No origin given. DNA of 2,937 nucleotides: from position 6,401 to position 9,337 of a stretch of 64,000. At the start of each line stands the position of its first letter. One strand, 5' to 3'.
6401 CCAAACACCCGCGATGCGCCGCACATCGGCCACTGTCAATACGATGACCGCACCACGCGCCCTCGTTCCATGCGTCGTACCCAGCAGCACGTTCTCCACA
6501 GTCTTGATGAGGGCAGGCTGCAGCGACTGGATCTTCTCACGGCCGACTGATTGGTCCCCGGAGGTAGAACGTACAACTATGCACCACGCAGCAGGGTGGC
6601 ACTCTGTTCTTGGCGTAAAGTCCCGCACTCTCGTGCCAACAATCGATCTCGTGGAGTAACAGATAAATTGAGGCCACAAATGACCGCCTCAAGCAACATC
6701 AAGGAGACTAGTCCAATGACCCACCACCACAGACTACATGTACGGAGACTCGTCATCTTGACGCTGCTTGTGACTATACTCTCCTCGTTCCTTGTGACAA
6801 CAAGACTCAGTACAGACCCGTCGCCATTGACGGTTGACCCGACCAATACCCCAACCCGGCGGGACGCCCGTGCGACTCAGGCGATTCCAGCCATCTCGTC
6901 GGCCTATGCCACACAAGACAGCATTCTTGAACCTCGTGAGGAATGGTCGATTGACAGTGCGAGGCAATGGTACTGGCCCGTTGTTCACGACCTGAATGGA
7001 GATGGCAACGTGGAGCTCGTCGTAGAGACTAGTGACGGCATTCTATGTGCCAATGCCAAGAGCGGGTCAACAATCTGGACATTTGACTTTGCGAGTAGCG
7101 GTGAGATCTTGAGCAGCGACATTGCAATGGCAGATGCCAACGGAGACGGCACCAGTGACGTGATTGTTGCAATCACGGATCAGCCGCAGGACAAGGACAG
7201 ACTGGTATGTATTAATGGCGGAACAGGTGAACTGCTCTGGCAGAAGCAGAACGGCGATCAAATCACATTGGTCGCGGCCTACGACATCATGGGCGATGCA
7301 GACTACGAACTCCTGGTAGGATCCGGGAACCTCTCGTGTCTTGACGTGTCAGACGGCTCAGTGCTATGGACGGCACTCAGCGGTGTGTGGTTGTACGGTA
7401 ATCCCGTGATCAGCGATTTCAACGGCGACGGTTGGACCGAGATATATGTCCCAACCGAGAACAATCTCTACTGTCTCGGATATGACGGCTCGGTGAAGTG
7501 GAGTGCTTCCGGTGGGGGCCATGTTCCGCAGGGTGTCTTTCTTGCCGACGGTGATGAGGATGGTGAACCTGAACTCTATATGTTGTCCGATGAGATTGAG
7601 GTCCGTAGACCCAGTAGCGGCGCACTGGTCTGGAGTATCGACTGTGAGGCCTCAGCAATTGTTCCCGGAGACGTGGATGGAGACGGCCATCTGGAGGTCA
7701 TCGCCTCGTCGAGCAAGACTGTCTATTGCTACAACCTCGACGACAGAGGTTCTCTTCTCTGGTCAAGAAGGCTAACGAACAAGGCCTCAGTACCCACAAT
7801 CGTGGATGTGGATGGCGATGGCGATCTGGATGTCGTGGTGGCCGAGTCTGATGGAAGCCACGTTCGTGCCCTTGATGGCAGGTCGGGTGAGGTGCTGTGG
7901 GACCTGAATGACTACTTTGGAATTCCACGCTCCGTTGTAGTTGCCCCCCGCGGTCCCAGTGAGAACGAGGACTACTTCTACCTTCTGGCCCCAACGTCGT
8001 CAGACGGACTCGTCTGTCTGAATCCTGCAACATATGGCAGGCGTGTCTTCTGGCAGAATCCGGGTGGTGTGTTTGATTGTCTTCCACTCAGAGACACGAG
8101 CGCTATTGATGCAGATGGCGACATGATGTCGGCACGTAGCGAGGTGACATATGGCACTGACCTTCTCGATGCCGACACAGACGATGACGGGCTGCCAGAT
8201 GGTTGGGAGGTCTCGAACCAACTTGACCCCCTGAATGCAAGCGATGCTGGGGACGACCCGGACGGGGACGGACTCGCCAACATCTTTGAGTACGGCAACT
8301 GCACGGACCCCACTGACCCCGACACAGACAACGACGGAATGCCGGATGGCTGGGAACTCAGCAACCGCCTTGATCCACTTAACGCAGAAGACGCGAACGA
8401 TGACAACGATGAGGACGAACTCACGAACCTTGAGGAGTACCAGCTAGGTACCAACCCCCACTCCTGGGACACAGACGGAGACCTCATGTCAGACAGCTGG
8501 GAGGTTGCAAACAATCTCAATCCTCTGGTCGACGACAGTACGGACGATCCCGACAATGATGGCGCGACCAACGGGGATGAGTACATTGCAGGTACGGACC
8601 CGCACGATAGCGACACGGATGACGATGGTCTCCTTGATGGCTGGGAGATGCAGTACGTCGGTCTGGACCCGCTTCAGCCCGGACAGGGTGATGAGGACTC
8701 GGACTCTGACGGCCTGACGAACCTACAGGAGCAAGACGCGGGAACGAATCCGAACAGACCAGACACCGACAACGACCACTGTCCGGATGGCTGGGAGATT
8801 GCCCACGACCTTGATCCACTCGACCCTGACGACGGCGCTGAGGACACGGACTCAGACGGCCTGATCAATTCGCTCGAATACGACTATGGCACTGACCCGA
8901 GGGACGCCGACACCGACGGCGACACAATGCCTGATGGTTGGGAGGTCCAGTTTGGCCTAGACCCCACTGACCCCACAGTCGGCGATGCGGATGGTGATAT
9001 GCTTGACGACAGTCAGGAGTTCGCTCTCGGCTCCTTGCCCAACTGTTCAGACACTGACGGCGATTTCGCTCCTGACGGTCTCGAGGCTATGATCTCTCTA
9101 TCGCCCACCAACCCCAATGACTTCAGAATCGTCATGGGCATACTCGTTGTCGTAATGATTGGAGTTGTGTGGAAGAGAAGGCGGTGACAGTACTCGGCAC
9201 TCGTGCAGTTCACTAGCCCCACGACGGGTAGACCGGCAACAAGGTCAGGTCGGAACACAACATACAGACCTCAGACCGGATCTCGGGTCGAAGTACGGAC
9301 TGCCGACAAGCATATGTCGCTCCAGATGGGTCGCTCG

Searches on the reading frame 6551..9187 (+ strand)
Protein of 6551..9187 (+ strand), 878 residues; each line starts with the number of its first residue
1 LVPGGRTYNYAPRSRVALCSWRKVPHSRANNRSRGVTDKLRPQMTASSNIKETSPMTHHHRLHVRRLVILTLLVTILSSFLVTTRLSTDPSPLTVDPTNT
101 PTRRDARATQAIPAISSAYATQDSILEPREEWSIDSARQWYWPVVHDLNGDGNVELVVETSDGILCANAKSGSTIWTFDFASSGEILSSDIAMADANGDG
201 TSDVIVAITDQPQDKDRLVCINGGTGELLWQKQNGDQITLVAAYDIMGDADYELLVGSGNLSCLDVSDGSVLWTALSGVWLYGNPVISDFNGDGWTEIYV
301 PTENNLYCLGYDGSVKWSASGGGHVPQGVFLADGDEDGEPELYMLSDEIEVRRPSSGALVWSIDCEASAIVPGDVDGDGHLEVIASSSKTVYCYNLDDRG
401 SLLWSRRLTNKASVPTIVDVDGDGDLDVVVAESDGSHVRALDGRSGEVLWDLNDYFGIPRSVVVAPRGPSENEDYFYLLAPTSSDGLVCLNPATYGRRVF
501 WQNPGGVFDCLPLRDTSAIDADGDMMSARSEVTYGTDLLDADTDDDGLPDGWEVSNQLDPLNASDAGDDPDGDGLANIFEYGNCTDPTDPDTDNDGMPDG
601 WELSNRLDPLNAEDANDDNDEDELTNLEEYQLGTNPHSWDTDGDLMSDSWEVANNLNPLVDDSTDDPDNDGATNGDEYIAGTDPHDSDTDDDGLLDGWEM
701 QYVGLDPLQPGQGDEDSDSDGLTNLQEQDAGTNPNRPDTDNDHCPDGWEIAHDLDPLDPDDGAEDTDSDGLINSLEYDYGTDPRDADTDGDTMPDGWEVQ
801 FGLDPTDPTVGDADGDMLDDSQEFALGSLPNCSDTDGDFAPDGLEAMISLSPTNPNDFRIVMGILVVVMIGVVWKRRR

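Call 75: search_protein_families(library=pfam, proteins=[window:6551-9187:+], max_evalue=0.00001)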
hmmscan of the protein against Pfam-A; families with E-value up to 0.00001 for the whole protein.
window:6551-9187:+ (878 aa): 7 families
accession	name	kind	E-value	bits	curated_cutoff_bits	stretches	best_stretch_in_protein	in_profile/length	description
PF13360.13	PQQ_2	-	1.6e-18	67.7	27.6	2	132-275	17-144/233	Outer membrane protein assembly factor BamB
PF13570.13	Beta-prop_ACSF4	-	3e-14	53.6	133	1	160-325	68-216/329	Beta-alanine-activating enzyme, beta-propeller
PF13517.12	FG-GAP_3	-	1.4e-13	51.6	26.9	1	374-430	1-61/61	FG-GAP-like repeat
PF18884.5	TSP3_bac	-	3.8e-11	43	25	0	666-686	1-21/22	Bacterial TSP3 repeat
PF25292.1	Beta-prop_CGLA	-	4.2e-09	36.7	26.8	0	145-179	36-70/316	Lambda-carrageenase beta-propeller domain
PF23727.1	Beta-prop_FAM234A_B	-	6.1e-08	32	26.4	0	155-229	93-167/467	FAM234A/B beta-propeller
PF14783.12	BBS2_Mid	-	6e-07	30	27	0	330-436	3-104/108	Ciliary BBSome complex subunit 2, middle region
